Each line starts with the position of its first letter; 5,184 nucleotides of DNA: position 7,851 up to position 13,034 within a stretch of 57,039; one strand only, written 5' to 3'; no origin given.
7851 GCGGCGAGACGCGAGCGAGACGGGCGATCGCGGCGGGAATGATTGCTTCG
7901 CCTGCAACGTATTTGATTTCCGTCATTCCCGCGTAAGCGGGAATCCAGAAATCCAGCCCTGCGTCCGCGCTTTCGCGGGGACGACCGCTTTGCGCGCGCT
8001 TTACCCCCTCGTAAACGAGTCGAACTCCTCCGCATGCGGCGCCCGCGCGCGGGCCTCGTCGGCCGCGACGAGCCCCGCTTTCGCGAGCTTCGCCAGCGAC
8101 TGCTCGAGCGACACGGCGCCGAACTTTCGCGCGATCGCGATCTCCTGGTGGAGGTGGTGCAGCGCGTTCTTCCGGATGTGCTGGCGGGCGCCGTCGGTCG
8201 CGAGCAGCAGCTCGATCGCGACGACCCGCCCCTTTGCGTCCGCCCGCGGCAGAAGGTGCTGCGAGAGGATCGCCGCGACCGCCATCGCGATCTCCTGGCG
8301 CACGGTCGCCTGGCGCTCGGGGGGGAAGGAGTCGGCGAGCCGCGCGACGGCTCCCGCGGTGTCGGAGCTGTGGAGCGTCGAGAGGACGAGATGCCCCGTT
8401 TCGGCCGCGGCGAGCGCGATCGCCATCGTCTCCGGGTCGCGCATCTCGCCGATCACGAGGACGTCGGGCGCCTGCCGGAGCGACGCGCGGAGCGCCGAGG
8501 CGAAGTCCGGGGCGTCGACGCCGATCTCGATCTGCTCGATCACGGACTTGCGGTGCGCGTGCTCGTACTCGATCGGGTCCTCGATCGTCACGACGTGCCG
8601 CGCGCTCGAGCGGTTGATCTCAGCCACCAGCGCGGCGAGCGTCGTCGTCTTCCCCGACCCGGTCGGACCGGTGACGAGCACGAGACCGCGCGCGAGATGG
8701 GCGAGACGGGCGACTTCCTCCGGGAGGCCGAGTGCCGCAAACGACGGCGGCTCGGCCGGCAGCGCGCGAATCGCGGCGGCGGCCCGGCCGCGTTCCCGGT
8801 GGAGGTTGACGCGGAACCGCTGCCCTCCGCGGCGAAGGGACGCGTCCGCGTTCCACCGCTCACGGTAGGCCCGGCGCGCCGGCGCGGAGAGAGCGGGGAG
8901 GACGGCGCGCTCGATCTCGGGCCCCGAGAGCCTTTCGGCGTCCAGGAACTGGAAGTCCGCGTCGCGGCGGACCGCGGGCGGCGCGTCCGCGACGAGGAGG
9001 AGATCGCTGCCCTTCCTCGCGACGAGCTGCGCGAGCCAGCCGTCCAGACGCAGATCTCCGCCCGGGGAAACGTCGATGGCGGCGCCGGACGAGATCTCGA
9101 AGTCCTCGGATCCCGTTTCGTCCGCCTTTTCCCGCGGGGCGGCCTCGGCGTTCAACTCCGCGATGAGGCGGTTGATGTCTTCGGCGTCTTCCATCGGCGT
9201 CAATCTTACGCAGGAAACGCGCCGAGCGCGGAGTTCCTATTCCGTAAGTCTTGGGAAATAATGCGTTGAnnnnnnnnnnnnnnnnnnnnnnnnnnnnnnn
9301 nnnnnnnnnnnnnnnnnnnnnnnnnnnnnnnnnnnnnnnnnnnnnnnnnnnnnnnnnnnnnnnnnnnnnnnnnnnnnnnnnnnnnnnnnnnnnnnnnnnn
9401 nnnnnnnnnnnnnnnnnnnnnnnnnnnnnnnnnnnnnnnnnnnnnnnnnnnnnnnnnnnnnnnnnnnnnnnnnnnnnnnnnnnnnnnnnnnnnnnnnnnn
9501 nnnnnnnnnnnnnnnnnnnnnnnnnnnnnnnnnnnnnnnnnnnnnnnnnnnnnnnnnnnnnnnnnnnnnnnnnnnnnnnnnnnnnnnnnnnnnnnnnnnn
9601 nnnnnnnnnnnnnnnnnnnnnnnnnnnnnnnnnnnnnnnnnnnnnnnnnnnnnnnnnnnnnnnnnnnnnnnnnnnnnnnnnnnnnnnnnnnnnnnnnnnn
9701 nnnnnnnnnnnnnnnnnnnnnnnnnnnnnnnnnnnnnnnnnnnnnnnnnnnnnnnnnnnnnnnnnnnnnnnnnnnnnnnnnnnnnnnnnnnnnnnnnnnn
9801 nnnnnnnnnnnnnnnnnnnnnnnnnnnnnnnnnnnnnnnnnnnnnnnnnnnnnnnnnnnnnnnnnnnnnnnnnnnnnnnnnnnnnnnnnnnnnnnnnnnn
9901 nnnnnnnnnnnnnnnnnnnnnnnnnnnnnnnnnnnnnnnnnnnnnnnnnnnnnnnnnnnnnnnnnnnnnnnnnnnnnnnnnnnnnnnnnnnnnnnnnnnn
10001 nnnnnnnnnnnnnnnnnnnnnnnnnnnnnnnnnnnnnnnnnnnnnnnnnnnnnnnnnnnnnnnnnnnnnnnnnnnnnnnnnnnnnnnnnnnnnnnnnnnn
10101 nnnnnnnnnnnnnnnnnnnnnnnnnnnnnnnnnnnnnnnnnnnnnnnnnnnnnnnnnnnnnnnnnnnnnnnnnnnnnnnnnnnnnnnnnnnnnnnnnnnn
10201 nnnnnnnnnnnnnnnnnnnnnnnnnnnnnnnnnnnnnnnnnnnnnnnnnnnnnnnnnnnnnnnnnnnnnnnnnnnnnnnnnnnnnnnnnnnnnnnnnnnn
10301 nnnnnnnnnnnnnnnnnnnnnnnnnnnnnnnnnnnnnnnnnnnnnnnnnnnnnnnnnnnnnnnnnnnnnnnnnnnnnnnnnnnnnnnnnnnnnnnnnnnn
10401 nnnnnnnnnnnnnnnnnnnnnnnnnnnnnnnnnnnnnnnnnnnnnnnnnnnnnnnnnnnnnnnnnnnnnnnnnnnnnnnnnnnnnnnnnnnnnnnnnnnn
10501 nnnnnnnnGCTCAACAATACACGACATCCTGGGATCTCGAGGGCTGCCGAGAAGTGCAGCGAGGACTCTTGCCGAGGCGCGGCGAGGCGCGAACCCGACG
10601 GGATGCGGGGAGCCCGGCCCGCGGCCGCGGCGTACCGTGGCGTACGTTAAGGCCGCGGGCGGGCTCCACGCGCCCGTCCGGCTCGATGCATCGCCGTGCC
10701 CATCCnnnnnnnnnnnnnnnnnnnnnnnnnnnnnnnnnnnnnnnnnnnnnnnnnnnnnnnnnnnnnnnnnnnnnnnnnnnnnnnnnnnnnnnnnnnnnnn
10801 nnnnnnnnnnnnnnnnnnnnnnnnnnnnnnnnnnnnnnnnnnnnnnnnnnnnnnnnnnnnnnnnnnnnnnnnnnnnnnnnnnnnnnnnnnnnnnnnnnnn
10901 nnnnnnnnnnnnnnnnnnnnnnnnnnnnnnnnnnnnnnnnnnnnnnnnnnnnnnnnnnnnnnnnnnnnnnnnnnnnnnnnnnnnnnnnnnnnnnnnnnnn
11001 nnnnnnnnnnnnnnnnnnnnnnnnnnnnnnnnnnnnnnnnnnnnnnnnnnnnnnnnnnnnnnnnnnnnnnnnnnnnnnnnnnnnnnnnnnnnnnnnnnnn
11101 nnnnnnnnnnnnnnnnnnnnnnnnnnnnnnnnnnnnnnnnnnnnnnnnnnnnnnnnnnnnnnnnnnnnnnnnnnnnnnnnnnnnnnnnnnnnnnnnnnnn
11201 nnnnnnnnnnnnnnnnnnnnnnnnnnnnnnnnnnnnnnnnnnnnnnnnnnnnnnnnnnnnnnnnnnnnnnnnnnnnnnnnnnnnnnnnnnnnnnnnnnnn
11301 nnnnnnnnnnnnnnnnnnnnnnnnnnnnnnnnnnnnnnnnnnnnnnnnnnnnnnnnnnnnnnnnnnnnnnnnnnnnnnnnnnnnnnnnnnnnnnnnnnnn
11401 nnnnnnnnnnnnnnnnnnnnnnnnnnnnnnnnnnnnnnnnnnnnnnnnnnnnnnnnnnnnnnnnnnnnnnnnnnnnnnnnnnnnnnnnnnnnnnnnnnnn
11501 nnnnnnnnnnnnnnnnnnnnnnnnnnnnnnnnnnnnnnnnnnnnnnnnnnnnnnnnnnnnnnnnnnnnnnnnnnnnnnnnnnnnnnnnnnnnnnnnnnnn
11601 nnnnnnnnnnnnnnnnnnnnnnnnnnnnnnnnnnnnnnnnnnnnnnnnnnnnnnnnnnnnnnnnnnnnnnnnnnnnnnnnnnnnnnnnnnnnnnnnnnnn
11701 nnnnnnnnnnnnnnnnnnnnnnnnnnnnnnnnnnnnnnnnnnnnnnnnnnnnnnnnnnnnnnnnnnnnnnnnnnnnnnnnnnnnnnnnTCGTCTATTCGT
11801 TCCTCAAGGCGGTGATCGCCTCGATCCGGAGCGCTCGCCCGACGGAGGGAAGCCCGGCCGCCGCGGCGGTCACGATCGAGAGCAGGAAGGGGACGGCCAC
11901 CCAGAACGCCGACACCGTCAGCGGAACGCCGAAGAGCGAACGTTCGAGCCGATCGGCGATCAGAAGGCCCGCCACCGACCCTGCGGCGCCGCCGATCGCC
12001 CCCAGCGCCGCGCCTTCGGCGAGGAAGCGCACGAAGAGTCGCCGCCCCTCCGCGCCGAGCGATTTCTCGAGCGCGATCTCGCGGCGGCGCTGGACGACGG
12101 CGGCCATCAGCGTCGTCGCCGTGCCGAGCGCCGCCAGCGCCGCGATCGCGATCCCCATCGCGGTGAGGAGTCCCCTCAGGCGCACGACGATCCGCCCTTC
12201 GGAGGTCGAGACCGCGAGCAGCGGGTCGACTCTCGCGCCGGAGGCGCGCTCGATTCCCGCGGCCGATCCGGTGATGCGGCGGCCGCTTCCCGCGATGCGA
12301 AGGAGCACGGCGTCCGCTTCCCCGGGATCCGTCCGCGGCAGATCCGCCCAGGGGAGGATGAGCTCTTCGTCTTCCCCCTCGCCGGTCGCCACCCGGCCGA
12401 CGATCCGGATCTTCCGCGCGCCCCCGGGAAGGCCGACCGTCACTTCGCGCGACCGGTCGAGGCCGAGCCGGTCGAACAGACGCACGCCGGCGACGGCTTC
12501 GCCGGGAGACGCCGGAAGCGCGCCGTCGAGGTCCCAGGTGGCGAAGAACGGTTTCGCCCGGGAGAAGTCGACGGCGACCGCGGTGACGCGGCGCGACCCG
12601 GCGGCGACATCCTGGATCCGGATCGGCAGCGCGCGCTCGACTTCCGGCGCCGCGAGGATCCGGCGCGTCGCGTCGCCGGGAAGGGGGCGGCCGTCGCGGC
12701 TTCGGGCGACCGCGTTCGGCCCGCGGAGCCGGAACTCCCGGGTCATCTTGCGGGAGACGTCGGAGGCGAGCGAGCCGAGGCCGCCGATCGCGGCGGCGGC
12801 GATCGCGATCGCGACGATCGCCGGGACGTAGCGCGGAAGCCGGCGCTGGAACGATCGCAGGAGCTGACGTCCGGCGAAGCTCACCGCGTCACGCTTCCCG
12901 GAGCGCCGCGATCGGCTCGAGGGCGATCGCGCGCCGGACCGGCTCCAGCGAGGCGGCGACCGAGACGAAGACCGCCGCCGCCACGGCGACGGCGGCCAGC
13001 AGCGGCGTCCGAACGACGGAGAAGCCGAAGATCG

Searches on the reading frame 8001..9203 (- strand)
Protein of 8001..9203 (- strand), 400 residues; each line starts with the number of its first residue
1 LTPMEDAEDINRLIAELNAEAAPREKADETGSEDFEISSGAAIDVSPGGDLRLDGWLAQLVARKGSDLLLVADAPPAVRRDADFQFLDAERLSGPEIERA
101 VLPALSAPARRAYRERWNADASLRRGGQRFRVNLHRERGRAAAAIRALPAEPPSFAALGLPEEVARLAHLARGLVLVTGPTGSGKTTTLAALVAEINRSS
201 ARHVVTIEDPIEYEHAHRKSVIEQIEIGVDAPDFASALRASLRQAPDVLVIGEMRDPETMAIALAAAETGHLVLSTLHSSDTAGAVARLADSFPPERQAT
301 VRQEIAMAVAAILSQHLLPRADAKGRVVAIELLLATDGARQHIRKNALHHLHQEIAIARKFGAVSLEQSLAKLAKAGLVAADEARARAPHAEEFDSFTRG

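Call 76: search_protein_families(library=pfam, proteins=[window:8001-9203:-], max_evalue=0.00001)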
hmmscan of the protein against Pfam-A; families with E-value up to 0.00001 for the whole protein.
window:8001-9203:- (400 aa): 4 families
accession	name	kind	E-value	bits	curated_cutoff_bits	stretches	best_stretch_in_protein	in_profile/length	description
PF00437.27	T2SSE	-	1.7e-48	165.6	24.9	1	162-353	132-307/370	Type II/IV secretion system protein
PF25199.1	nSTAND_NTPase5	-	2.4e-06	27.9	34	1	172-231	41-104/145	Novel STAND NTPase 5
PF13191.12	AAA_16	-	3.7e-06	28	32.6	1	163-317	8-124/167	AAA ATPase domain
PF13401.12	AAA_22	-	6.5e-06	26.9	27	0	172-253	5-92/130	AAA domain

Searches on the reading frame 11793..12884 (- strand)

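Call 76: search_protein_families(library=pfam, proteins=[window:11793-12884:-], max_evalue=0.00001)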
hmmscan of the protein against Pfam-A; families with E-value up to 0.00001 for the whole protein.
window:11793-12884:- (363 aa): 2 families
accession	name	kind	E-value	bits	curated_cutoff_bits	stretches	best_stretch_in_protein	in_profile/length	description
PF02687.27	FtsX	-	1.8e-13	51.1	25.5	1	243-355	3-119/120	FtsX-like permease C-terminal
PF12704.14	MacB_PCD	-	8.2e-07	29.9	27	1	22-196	4-190/207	MacB-like periplasmic core domain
